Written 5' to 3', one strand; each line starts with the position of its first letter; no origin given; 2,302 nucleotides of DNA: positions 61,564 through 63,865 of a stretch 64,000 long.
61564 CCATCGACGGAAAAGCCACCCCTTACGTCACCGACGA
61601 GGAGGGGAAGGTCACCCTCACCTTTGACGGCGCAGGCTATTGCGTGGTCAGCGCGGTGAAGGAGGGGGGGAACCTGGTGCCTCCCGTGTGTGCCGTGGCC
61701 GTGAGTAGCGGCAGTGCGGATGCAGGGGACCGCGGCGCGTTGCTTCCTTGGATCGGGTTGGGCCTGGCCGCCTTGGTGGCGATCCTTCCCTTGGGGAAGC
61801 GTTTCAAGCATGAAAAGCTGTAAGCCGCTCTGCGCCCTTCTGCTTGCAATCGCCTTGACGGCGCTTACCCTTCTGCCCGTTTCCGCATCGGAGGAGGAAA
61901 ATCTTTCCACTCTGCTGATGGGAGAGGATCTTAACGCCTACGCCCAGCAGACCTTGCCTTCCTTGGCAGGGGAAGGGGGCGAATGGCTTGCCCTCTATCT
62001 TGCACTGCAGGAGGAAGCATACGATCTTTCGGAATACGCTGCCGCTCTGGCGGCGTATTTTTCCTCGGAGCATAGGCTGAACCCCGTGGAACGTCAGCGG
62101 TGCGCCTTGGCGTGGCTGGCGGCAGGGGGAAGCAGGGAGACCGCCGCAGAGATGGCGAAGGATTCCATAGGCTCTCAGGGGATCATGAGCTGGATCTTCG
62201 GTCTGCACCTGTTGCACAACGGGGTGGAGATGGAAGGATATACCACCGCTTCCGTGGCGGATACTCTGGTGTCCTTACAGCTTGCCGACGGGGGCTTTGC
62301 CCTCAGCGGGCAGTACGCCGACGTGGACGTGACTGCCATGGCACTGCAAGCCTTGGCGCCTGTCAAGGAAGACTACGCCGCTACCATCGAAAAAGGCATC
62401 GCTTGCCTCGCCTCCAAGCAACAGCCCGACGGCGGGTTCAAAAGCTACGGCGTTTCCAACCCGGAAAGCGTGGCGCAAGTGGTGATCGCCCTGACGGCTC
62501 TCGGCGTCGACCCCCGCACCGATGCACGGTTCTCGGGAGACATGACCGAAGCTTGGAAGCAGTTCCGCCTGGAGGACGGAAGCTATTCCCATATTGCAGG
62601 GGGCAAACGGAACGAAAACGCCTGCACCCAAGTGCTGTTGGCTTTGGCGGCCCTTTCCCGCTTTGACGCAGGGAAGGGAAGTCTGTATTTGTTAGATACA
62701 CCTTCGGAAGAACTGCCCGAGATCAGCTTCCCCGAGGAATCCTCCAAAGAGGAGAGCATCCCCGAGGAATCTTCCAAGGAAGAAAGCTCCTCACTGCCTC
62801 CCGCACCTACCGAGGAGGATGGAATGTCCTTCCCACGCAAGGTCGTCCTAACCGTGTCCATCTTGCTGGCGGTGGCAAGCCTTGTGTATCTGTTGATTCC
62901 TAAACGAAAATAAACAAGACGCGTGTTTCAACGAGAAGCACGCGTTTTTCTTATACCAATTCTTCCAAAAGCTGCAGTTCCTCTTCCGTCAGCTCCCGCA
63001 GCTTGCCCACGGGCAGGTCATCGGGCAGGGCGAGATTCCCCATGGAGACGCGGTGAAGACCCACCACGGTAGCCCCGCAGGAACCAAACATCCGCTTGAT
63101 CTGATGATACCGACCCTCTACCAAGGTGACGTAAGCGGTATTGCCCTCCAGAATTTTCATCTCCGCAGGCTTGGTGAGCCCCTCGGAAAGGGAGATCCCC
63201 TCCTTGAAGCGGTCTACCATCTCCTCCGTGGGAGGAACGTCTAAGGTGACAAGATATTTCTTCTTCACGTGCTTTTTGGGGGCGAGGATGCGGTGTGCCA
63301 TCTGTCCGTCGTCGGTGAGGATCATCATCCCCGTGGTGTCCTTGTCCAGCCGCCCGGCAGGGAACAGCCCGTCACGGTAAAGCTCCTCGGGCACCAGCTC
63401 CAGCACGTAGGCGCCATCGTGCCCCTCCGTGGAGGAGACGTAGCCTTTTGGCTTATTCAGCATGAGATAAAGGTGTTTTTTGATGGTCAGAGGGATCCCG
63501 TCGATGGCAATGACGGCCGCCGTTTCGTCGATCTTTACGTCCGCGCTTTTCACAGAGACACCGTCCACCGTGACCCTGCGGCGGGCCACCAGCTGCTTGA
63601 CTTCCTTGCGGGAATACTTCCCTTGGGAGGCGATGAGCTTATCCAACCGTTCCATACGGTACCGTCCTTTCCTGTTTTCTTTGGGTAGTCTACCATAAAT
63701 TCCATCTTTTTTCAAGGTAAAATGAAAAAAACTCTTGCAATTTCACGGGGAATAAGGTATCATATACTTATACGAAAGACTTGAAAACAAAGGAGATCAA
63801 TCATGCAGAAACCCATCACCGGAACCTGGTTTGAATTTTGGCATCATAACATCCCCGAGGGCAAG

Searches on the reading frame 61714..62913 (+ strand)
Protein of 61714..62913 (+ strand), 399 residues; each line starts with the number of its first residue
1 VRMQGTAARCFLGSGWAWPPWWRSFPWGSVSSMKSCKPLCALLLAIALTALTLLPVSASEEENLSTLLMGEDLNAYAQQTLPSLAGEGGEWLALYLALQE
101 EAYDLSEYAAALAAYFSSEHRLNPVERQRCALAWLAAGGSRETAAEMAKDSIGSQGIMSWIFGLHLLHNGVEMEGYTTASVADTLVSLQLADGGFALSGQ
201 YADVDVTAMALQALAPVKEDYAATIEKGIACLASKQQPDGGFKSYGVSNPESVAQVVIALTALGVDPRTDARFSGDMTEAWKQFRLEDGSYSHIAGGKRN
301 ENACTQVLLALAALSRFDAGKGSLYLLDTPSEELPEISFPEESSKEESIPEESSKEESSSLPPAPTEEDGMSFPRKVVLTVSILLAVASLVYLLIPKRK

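Call 16: search_protein_families(library=pfam, proteins=[window:61714-62913:+], max_evalue=0.001)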
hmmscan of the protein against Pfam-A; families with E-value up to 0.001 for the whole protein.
window:61714-62913:+ (399 aa): 2 families
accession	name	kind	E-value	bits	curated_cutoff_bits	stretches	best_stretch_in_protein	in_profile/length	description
PF00432.27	Prenyltrans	-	1.3e-07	31.8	26.5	1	159-315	34-188/304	Prenyltransferase alpha-alpha toroid domain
PF13243.12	SQHop_cyclase_C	-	0.00032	20.3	26.1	1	191-268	52-205/319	Squalene-hopene cyclase C-terminal domain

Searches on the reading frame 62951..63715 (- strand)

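Call 16: search_protein_families(library=pfam, proteins=[window:62951-63715:-], max_evalue=0.001)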
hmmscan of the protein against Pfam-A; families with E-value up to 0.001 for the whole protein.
window:62951-63715:- (254 aa): 2 families
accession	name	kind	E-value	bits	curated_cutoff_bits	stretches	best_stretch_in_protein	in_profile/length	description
PF00849.27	PseudoU_synth_2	-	8.5e-20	72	26.8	1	83-210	2-150/152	RNA pseudouridylate synthase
PF01479.30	S4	-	2.5e-08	33.9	22.8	1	22-64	1-44/48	S4 domain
